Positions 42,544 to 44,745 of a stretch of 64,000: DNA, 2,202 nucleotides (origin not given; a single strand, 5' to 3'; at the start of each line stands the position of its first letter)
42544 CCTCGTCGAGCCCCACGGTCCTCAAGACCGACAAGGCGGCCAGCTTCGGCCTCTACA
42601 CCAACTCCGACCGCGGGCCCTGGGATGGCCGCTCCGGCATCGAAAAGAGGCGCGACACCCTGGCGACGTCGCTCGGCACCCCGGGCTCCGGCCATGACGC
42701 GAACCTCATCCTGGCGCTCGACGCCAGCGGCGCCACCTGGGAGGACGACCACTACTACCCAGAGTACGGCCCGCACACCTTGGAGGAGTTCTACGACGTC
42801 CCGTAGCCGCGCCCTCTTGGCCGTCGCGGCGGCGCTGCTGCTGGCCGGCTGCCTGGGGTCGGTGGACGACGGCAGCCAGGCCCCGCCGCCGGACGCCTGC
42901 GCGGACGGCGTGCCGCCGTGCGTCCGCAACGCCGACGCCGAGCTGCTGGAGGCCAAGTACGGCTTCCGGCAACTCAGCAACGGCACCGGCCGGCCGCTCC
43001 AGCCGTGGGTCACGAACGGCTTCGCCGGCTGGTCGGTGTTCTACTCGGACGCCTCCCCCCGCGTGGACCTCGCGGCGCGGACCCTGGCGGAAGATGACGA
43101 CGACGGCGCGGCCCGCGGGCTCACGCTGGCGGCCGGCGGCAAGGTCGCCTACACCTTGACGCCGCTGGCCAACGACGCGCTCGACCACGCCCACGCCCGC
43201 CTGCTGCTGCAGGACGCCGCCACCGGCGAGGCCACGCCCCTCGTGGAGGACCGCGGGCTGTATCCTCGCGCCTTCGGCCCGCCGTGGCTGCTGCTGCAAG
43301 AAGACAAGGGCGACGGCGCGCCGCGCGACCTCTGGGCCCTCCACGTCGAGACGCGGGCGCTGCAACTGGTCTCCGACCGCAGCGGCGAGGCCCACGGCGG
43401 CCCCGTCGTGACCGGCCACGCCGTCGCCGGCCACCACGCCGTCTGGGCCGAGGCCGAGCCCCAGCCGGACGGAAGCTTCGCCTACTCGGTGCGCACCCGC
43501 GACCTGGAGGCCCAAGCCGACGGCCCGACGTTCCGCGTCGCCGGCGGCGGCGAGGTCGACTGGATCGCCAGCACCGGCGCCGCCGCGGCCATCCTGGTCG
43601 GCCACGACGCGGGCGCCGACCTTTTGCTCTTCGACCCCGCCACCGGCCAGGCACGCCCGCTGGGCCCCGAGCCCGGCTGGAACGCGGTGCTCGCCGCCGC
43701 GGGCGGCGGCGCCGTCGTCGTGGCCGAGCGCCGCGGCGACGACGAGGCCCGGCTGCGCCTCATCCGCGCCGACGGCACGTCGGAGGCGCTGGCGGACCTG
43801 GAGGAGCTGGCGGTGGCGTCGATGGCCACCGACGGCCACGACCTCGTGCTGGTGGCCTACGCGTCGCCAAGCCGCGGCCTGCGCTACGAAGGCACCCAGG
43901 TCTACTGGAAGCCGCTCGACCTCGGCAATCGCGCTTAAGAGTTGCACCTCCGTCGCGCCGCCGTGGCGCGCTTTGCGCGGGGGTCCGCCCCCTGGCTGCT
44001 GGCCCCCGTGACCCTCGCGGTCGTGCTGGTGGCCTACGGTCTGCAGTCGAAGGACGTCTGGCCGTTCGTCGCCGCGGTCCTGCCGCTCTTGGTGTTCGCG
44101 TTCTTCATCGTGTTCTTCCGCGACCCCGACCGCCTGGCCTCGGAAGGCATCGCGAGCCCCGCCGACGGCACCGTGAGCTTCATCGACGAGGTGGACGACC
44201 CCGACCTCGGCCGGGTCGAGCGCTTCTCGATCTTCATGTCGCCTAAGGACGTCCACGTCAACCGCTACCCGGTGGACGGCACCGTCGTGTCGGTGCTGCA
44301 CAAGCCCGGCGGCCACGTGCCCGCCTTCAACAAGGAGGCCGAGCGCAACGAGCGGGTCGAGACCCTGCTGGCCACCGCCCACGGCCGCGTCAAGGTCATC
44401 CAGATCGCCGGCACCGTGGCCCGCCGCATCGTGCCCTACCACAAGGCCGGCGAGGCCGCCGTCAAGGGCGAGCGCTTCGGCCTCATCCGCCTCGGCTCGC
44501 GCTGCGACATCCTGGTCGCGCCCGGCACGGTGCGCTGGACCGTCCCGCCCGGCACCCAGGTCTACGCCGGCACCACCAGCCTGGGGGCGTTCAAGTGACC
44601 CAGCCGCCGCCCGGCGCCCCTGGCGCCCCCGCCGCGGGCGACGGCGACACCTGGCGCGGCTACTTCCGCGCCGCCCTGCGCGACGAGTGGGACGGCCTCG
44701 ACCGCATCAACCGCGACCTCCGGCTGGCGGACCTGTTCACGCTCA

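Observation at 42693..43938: Lipoprotein gene whose only ATG start overlaps the giant gene by 113 nt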

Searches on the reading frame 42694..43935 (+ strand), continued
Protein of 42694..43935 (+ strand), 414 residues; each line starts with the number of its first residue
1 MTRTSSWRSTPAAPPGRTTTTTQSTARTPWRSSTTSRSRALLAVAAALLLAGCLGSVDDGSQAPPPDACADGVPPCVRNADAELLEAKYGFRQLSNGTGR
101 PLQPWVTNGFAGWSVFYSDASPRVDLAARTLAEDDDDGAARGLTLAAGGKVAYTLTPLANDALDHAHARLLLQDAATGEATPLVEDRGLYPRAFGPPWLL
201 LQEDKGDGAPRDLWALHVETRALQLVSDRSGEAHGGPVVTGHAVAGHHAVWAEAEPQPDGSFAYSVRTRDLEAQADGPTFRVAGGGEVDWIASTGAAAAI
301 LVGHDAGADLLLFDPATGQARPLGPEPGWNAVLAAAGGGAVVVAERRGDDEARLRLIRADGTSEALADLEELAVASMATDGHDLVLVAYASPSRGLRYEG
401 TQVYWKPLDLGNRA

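Call 74: predict_structure(alignment_id=A3)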
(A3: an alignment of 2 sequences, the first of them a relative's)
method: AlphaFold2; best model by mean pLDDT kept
length: 391 residues; sequences in the alignment: 2
mean_pLDDT: 36.3   pTM: 0.29
mean pLDDT of the five models: 36.3, 35.4, 32.6, 30.0, 28.3
residues with pLDDT >= 90: 0; 70-90: 0; 50-70: 43; < 50: 348
segments of 3 or more residues with pLDDT < 50: 1-139, 144-265, 267-272, 279-281, 290-296, 311-315, 323-328, 334-391
pLDDT, mean of each block of 10 residues (from residue 1): 36 35 30 29 37 38 36 31 32 31 28 31 43 41 46 41 31 32 27 28 29 28 26 27 31 34 44 50 52 49 53 51 48 43 29 36 41 32 32 29
secondary structure, 60 per line:
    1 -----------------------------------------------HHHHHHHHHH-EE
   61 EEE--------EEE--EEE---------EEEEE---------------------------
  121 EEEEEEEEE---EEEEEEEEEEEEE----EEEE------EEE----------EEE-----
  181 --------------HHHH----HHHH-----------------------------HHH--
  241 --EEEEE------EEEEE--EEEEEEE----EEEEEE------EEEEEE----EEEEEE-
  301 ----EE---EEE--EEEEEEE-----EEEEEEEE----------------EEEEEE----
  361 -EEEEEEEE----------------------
elements in order: H48-57 E59-63 E72-74 E77-79 E89-93 E121-129 E133-145 E150-153 E160-162 E173-175 H195-198 H203-206 E243-247 E254-258 E261-267 E272-277 E284-289 E294-299 E310-312 E315-321 E327-334 E351-356 E362-369

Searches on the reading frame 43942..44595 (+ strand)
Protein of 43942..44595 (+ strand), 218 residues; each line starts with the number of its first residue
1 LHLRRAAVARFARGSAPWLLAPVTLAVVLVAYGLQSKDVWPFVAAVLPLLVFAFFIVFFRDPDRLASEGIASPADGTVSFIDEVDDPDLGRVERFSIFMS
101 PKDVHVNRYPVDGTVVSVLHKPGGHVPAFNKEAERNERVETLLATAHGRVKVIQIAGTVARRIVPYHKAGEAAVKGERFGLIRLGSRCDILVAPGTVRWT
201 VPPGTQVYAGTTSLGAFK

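Call 7: search_protein_families(library=pfam, proteins=[window:43942-44595:+], max_evalue=0.01)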
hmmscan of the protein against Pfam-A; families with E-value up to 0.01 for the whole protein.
window:43942-44595:+ (218 aa): 1 family
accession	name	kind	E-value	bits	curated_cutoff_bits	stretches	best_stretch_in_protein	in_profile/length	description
PF02666.20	PS_Dcarbxylase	-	1.1e-38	133.4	22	1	52-212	2-195/198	Phosphatidylserine decarboxylase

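Call 12: search_protein_families(library=ncbifam, proteins=[window:43963-44595:+], max_evalue=0.01)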
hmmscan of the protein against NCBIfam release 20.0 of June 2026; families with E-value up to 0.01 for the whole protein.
window:43963-44595:+ (211 aa): 12 families
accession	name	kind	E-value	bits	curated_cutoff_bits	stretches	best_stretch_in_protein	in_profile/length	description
NF003683.0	PRK05305.2-3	equivalog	2.8e-59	199.9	244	1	2-207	5-200/204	phosphatidylserine decarboxylase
NF003685.0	PRK05305.2-5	equivalog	4.5e-54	182.8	183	1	7-209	5-192/198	phosphatidylserine decarboxylase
NF003678.0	PRK05305.1-2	equivalog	2.8e-50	170.6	225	1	6-210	10-217/218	phosphatidylserine decarboxylase family protein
NF038088.1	anchor_synt_D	exception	1.9e-44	151.5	240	1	35-205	24-190/194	protein sorting system archaetidylserine decarboxylase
TIGR00164.2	AS_decarb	equivalog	2.8e-44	151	230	1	39-206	26-207/215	archaetidylserine decarboxylase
NF003682.0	PRK05305.2-2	equivalog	2.8e-44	151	284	1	17-209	17-211/212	phosphatidylserine decarboxylase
NF003679.0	PRK05305.1-3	equivalog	4.6e-43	147.4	252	1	28-208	47-231/234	phosphatidylserine decarboxylase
NF003677.0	PRK05305.1-1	equivalog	6.3e-41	140.2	315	1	43-210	45-220/232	phosphatidylserine decarboxylase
NF003680.0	PRK05305.1-5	equivalog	5.7e-37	127.1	262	1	35-209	34-213/217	phosphatidylserine decarboxylase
NF003684.0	PRK05305.2-4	equivalog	6.5e-34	117.5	317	1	40-207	37-211/228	phosphatidylserine decarboxylase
NF003681.0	PRK05305.2-1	equivalog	1e-27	97.1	377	1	39-210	38-218/231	phosphatidylserine decarboxylase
NF003038.0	PRK03934.1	equivalog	0.0009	18.2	285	0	88-131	120-163/267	phosphatidylserine decarboxylase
